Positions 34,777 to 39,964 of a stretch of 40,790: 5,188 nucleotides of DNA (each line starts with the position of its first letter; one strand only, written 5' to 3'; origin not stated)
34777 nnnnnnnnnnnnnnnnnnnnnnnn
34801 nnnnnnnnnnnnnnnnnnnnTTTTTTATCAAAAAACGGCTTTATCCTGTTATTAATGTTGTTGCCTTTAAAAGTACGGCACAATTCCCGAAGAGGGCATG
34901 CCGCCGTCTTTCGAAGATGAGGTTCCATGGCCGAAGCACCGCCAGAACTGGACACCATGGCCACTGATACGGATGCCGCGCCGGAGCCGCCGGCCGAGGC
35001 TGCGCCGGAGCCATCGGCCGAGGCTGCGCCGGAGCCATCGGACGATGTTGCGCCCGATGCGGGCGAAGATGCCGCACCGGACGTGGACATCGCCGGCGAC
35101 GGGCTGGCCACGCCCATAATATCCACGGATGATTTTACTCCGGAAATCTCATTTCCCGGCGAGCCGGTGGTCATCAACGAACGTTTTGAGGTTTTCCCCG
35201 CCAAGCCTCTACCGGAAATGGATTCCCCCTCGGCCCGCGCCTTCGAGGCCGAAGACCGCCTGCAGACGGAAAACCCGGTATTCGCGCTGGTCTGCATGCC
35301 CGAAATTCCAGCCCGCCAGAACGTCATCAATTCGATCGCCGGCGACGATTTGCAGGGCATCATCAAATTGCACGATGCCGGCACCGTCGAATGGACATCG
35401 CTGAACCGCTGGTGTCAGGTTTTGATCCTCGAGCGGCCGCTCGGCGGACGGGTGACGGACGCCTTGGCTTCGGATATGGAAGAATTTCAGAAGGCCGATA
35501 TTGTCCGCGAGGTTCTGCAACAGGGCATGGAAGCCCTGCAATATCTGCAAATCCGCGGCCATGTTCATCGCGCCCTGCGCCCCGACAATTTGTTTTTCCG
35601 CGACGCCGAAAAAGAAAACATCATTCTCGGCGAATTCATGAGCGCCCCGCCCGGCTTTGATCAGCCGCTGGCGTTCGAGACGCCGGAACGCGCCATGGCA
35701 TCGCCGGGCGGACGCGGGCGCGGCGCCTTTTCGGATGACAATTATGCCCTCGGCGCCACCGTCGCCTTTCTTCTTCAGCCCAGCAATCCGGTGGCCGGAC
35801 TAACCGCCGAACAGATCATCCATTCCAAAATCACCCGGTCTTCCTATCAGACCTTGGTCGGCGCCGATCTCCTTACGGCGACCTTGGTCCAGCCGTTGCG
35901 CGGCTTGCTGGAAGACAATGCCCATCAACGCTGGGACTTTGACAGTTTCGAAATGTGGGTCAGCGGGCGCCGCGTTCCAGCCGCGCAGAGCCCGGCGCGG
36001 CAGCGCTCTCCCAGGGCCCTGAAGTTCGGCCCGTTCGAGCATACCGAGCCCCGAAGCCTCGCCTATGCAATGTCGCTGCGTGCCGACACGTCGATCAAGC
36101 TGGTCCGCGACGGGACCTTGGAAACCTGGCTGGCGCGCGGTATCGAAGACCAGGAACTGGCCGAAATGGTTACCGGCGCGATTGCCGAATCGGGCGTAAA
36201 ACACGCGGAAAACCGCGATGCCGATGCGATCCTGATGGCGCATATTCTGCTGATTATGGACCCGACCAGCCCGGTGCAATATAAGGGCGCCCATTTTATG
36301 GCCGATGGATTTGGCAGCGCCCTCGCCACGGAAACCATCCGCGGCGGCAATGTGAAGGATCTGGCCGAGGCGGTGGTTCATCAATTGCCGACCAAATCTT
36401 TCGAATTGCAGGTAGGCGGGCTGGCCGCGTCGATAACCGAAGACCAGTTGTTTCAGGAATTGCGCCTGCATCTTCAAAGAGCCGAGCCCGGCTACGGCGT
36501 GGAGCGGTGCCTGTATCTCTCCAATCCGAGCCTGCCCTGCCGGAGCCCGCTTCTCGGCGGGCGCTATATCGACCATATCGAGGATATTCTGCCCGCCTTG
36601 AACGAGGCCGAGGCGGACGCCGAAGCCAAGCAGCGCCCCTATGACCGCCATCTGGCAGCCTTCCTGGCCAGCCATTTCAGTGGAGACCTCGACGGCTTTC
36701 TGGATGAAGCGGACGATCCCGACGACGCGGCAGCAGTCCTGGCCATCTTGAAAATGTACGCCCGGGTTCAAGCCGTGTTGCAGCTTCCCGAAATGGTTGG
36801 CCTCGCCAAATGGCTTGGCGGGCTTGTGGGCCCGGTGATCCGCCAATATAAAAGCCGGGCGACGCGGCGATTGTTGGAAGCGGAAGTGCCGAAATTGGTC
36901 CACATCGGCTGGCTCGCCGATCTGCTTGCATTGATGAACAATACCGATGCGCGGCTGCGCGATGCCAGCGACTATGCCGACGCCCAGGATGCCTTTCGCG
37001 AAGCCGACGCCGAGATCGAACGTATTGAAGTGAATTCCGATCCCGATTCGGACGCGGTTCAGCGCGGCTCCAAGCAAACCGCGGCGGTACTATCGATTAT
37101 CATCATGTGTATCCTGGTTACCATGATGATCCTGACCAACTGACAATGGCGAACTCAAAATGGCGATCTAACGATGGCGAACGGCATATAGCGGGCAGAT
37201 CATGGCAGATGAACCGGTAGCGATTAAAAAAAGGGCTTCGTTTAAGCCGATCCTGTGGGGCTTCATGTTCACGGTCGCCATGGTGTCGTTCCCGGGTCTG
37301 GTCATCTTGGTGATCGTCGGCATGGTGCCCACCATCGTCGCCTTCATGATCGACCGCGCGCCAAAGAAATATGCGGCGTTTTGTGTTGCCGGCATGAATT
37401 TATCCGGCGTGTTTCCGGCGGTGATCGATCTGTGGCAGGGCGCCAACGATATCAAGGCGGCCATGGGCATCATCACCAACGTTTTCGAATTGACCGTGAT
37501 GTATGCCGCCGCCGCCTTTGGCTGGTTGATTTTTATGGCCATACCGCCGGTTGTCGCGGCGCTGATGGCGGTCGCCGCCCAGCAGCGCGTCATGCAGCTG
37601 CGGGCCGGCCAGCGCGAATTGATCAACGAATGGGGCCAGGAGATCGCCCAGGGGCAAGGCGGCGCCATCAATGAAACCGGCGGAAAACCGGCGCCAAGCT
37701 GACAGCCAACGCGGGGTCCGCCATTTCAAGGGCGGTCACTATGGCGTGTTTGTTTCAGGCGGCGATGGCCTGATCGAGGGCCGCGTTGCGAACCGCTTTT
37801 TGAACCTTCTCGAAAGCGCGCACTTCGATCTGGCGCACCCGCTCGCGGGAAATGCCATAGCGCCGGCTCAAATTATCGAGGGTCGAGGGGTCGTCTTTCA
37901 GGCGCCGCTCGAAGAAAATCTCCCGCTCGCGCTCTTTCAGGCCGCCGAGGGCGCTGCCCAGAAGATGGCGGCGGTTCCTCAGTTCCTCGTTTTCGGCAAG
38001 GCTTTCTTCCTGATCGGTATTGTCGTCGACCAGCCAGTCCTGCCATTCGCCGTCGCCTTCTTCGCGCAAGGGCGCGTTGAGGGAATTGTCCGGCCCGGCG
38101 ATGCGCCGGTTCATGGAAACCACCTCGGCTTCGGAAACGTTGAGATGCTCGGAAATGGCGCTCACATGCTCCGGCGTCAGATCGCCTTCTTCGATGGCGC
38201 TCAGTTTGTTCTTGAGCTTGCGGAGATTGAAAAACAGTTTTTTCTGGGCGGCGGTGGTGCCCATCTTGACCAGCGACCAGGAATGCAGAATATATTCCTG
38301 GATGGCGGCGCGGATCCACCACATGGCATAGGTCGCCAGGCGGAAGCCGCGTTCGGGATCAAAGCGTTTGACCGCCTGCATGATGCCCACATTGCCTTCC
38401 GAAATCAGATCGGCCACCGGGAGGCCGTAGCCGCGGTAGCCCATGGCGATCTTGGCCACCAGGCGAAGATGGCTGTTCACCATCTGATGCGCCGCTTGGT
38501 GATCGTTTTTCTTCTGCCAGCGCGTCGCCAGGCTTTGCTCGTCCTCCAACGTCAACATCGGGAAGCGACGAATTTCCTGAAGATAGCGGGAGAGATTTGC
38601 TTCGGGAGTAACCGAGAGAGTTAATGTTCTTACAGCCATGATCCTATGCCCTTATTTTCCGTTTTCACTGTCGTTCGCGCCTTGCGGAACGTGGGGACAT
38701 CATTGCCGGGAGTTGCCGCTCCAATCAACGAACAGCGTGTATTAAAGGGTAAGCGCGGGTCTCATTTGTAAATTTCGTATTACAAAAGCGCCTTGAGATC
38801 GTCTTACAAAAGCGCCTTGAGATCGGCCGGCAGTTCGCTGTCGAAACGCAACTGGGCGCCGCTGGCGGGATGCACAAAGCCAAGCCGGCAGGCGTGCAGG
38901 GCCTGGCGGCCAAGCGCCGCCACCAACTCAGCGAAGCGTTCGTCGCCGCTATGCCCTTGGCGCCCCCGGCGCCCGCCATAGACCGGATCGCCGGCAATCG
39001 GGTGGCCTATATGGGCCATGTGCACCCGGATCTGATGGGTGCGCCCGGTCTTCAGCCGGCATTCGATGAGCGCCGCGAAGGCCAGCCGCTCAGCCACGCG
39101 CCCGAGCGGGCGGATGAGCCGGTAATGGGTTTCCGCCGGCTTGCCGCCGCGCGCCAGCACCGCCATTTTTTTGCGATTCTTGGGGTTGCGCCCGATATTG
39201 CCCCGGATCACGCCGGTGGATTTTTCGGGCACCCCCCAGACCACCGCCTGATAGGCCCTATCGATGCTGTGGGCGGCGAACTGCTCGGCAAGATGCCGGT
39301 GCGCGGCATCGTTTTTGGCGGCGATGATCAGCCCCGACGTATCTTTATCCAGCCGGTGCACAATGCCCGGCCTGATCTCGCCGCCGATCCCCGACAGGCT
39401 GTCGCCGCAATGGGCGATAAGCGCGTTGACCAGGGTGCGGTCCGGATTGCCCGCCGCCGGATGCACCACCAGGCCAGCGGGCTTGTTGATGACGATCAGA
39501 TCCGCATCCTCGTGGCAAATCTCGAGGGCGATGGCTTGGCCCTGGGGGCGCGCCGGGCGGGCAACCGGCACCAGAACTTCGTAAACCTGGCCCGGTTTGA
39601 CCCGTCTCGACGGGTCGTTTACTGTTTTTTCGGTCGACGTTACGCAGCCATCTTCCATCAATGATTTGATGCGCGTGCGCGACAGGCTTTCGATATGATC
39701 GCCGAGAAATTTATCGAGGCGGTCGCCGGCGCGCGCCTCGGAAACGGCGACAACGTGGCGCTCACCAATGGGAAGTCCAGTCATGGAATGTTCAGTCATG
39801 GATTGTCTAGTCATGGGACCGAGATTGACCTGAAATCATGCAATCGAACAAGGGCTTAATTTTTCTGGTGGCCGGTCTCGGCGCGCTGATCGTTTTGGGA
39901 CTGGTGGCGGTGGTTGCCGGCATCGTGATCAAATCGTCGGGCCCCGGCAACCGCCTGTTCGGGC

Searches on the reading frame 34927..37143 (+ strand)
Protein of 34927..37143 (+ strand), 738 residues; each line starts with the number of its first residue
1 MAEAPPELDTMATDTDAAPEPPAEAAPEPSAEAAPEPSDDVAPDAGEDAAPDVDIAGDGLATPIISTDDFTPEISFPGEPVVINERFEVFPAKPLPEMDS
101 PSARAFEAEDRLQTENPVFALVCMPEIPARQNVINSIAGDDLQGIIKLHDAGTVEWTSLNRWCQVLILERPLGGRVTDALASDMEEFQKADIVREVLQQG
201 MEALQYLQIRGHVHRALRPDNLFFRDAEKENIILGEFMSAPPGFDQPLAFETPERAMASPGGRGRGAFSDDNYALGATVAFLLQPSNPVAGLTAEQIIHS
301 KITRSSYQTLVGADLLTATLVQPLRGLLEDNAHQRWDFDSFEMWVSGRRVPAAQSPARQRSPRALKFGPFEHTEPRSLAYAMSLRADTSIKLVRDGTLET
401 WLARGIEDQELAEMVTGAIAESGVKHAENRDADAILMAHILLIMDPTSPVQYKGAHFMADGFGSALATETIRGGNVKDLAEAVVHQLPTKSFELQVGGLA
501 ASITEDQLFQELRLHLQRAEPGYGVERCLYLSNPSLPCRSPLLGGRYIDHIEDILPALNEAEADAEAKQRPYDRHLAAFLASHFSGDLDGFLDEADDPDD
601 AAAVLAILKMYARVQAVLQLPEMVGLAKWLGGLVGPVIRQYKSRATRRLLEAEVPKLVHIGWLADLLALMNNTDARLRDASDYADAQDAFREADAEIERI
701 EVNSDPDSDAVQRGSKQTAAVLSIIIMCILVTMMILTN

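Call 41: search_protein_families(library=pfam, proteins=[window:34927-37143:+], max_evalue=0.00001)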
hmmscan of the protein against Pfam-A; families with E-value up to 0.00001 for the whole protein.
window:34927-37143:+ (738 aa): 0 families

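Call 47: search_protein_families(library=ncbifam, proteins=[window:34927-37143:+], max_evalue=0.001)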
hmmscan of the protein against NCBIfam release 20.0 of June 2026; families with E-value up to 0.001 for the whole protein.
window:34927-37143:+ (738 aa): 2 families
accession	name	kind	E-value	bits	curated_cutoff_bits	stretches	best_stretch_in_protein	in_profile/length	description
NF038150.1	lanthi_synth_IV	equivalog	5.7e-11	41.5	650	1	169-361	277-470/851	class IV lanthionine synthetase LanL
NF047741.1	antiphage_MADS6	equivalog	0.00067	18.3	460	0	186-336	294-447/612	methylation-associated defense system protein kinase MAD6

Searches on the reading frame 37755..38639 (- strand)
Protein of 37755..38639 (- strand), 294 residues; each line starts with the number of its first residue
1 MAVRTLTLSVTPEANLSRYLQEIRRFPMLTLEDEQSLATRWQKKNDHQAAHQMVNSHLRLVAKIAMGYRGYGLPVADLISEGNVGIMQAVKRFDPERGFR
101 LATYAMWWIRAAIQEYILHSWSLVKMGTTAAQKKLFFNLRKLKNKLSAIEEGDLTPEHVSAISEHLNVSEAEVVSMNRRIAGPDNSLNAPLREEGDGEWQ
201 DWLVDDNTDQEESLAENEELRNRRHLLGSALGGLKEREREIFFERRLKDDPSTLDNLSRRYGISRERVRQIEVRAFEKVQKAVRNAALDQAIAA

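Call 54: search_protein_families(library=pfam, proteins=[window:37755-38639:-], max_evalue=0.00001)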
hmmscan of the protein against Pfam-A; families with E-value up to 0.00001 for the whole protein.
window:37755-38639:- (294 aa): 3 families
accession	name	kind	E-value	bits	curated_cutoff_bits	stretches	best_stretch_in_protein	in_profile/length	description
PF04542.20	Sigma70_r2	-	1.7e-19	69.8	24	1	53-118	1-66/71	Sigma-70 region 2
PF04545.22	Sigma70_r4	-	1e-13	51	24.1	1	230-281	1-50/50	Sigma-70, region 4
PF00140.25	Sigma70_r1_2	-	2e-08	34.5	22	1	17-44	4-31/34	Sigma-70 factor, region 1.2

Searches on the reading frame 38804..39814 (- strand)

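Call 54: search_protein_families(library=pfam, proteins=[window:38804-39814:-], max_evalue=0.00001)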
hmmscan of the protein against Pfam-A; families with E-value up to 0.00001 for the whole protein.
window:38804-39814:- (336 aa): 1 family
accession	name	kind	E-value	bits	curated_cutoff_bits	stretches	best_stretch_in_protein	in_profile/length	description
PF00849.27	PseudoU_synth_2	-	4.4e-34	118.3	26.8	1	105-268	1-152/152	RNA pseudouridylate synthase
